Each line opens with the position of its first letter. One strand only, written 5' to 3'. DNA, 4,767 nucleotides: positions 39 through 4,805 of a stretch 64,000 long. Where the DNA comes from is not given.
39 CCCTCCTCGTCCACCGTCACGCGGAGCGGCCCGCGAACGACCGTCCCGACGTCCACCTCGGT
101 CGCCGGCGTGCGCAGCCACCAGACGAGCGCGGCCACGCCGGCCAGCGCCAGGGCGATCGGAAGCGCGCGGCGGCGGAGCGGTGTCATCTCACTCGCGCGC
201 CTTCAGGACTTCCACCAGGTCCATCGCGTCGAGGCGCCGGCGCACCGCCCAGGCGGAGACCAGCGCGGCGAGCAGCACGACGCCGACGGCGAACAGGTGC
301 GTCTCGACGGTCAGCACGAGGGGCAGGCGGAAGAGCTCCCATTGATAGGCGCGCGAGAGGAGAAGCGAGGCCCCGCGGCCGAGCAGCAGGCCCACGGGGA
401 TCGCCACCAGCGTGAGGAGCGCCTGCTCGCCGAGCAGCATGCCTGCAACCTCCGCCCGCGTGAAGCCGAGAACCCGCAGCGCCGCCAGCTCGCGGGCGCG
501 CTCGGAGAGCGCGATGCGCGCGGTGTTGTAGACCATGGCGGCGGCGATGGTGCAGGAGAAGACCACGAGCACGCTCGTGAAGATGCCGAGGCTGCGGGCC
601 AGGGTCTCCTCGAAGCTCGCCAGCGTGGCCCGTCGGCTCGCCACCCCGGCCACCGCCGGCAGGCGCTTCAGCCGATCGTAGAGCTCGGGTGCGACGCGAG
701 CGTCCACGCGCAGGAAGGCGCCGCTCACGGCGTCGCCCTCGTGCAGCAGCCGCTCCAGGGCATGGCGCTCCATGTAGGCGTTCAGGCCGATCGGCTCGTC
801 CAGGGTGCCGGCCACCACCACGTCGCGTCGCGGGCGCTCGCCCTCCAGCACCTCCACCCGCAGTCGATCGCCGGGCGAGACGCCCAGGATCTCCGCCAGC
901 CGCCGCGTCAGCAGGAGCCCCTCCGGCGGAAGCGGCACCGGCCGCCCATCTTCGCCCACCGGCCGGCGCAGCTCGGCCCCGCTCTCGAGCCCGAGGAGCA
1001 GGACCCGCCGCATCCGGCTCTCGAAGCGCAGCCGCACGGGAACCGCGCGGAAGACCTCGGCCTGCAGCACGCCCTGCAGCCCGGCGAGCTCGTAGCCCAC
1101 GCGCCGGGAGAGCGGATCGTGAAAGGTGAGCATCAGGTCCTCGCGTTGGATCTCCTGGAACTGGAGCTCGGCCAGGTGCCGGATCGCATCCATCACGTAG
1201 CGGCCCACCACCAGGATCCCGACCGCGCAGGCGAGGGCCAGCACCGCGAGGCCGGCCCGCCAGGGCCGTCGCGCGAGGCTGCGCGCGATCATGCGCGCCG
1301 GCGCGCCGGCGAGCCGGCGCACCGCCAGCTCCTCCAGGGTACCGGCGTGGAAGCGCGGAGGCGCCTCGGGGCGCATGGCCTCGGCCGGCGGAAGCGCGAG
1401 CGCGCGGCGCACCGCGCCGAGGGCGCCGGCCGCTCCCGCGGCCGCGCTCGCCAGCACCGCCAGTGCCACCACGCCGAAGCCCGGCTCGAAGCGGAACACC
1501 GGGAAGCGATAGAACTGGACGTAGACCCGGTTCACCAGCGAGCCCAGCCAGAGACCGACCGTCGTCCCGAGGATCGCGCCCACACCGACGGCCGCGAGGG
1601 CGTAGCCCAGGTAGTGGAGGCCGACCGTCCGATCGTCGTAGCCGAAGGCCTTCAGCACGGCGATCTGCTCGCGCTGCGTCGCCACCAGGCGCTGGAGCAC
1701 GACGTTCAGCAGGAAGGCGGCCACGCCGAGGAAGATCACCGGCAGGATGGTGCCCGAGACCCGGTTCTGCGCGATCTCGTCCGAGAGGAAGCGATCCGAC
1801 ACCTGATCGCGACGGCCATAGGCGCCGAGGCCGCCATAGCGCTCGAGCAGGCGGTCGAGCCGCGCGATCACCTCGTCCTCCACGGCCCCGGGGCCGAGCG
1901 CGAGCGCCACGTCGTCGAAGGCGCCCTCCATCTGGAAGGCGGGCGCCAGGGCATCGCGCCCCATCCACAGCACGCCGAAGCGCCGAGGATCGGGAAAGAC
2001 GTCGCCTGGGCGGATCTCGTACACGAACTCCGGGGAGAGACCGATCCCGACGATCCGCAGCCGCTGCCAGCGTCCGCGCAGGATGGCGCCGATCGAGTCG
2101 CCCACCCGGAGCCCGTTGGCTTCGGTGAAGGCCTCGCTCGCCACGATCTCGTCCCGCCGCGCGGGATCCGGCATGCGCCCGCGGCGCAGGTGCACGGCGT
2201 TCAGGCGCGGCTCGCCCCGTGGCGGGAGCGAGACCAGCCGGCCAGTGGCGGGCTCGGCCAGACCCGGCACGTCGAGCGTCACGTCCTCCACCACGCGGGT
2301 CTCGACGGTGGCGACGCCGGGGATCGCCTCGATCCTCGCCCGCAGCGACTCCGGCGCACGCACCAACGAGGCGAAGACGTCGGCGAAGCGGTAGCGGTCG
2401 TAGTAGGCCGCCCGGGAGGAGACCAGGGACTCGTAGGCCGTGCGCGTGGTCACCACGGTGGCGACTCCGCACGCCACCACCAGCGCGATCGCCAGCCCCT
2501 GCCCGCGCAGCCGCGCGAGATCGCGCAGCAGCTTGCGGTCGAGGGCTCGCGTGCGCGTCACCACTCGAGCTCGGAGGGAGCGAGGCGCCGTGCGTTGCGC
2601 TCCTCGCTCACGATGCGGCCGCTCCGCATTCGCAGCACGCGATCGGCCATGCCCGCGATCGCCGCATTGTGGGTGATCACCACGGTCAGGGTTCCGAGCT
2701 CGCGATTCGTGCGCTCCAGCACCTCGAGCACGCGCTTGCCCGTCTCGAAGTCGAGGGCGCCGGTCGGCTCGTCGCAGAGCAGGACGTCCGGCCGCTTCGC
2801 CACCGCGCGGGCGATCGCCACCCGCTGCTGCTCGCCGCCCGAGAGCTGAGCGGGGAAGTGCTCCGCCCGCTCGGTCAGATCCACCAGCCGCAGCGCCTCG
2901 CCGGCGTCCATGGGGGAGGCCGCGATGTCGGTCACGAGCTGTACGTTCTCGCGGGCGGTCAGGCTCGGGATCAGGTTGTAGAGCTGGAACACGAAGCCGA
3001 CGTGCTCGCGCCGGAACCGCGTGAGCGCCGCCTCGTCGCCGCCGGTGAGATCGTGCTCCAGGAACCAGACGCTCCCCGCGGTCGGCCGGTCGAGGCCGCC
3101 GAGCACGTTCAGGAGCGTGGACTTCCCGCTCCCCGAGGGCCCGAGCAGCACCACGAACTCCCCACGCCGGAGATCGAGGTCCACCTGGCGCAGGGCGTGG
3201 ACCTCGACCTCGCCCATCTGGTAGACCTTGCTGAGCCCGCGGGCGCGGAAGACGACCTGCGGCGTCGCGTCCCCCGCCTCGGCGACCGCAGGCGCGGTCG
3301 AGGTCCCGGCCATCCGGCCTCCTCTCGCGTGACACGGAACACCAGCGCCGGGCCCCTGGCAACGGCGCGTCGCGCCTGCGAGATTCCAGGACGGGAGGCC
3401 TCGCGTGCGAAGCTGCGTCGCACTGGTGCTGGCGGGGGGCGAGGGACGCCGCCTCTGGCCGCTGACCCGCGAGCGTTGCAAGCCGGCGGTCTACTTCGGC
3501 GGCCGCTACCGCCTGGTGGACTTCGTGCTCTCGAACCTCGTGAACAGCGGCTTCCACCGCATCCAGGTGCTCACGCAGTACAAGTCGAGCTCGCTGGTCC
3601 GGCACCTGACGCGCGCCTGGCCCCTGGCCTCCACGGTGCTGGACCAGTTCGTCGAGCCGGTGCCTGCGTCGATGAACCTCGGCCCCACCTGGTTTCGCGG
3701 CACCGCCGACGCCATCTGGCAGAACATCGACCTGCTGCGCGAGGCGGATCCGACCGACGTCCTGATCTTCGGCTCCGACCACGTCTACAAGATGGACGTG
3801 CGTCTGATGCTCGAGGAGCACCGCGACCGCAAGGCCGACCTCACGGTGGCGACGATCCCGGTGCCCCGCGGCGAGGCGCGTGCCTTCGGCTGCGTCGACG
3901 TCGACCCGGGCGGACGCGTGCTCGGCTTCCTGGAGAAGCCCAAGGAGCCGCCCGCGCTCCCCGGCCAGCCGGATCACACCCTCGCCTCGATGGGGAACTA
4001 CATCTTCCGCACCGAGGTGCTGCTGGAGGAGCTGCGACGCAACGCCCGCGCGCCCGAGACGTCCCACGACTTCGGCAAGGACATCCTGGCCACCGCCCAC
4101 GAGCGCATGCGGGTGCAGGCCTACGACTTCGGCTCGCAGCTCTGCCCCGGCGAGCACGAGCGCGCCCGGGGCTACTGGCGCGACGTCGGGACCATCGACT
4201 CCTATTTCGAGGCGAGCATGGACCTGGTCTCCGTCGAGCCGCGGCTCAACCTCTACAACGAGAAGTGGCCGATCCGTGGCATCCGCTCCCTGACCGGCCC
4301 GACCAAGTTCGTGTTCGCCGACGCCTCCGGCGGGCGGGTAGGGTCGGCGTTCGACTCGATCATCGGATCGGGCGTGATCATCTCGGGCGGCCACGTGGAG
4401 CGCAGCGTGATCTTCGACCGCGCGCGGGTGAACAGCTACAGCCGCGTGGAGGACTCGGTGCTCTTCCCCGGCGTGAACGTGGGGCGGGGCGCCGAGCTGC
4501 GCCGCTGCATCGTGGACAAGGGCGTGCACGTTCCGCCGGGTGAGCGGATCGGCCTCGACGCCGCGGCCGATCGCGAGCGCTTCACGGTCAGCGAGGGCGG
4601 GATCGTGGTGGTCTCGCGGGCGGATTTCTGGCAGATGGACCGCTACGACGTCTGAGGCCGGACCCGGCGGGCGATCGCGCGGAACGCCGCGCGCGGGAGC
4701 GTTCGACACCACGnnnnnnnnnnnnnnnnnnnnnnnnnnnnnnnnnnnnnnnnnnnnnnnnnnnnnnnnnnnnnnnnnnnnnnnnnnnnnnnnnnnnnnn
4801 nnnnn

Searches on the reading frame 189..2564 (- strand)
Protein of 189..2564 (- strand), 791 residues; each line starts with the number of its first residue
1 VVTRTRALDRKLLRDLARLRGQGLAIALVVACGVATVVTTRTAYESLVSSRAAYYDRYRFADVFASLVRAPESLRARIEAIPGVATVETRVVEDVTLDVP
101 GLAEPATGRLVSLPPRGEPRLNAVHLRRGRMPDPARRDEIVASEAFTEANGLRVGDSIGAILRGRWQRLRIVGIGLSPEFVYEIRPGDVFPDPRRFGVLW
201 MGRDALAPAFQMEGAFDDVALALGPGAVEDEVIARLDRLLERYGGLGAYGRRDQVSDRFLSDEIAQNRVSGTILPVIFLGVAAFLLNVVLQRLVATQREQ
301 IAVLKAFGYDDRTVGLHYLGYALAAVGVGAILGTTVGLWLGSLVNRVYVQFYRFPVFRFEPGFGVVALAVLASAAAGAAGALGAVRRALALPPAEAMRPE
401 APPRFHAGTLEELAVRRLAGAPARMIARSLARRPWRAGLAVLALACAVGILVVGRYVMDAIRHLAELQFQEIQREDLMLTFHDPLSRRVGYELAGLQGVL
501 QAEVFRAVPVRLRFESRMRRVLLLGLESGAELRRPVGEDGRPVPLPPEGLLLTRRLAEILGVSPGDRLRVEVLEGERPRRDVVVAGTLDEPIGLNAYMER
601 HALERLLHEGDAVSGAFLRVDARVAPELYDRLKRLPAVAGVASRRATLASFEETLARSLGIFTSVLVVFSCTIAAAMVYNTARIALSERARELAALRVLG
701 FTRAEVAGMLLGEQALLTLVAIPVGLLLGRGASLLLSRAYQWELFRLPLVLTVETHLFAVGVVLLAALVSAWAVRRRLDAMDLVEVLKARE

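Call 64: search_protein_families(library=pfam, proteins=[window:189-2564:-], max_evalue=0.0001)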
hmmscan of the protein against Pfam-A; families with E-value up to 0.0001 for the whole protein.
window:189-2564:- (791 aa): 1 family
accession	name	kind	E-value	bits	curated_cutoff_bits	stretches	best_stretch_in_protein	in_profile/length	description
PF02687.27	FtsX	-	6.6e-32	110.5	25.5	2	665-778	2-115/120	FtsX-like permease C-terminal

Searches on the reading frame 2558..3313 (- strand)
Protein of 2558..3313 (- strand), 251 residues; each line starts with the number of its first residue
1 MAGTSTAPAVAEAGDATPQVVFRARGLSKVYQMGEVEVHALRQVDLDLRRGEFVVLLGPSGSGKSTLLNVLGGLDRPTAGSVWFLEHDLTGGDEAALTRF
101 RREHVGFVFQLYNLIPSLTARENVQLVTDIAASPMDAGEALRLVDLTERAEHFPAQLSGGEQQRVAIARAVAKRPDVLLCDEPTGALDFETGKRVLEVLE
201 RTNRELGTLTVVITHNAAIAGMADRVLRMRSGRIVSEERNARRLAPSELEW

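Call 64: search_protein_families(library=pfam, proteins=[window:2558-3313:-], max_evalue=0.0001)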
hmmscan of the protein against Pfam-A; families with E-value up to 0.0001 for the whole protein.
window:2558-3313:- (251 aa): 5 families
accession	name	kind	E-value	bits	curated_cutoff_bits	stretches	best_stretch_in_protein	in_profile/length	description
PF00005.33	ABC_tran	-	6.4e-36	124.4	25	1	41-184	1-136/137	ABC transporter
PF13304.12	AAA_21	-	2.2e-07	31.7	27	0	53-82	1-33/304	AAA domain, putative AbiEii toxin, Type IV TA system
PF02463.25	SMC_N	-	1.3e-06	28.4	40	0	145-231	125-213/220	RecF/RecN/SMC N terminal domain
PF13191.12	AAA_16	-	2e-05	25.6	32.6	1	47-203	18-124/167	AAA ATPase domain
PF03193.22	RsgA_GTPase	-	7.4e-05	23.1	30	0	31-73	87-128/174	RsgA GTPase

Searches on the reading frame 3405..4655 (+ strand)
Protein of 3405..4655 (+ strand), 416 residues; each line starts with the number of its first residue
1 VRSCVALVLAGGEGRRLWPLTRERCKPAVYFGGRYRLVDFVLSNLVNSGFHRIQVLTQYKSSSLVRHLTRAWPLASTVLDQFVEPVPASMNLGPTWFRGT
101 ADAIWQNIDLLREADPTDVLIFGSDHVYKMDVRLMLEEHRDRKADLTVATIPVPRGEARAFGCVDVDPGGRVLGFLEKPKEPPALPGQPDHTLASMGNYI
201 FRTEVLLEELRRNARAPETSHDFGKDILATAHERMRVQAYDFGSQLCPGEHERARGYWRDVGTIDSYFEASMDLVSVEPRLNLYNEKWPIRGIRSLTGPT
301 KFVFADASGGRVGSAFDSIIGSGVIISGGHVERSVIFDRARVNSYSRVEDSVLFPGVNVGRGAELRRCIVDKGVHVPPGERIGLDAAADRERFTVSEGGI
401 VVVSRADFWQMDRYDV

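Call 64: search_protein_families(library=pfam, proteins=[window:3405-4655:+], max_evalue=0.0001)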
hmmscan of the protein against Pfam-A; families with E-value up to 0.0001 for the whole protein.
window:3405-4655:+ (416 aa): 5 families
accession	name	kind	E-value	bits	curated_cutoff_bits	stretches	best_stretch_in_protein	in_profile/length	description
PF00483.29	NTP_transferase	-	6.8e-62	209.7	21.2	1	6-274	2-242/245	Nucleotidyl transferase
PF24894.1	Hexapep_GlmU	-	2.7e-37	127.5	23.3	1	299-403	2-104/104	GlmU-like, C-terminal hexapeptide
PF25247.1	LbH_GLGC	-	9.1e-07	29.3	27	0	317-353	15-51/135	GLGC left-handed parallel beta-helix domain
PF25084.1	LbH_EIF2B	-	1.2e-06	29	54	1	318-379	22-84/105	EIF2B subunit epsilon LbH domain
PF12804.13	NTP_transf_3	-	3.8e-05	24.4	27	1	6-155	1-127/160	MobA-like NTP transferase domain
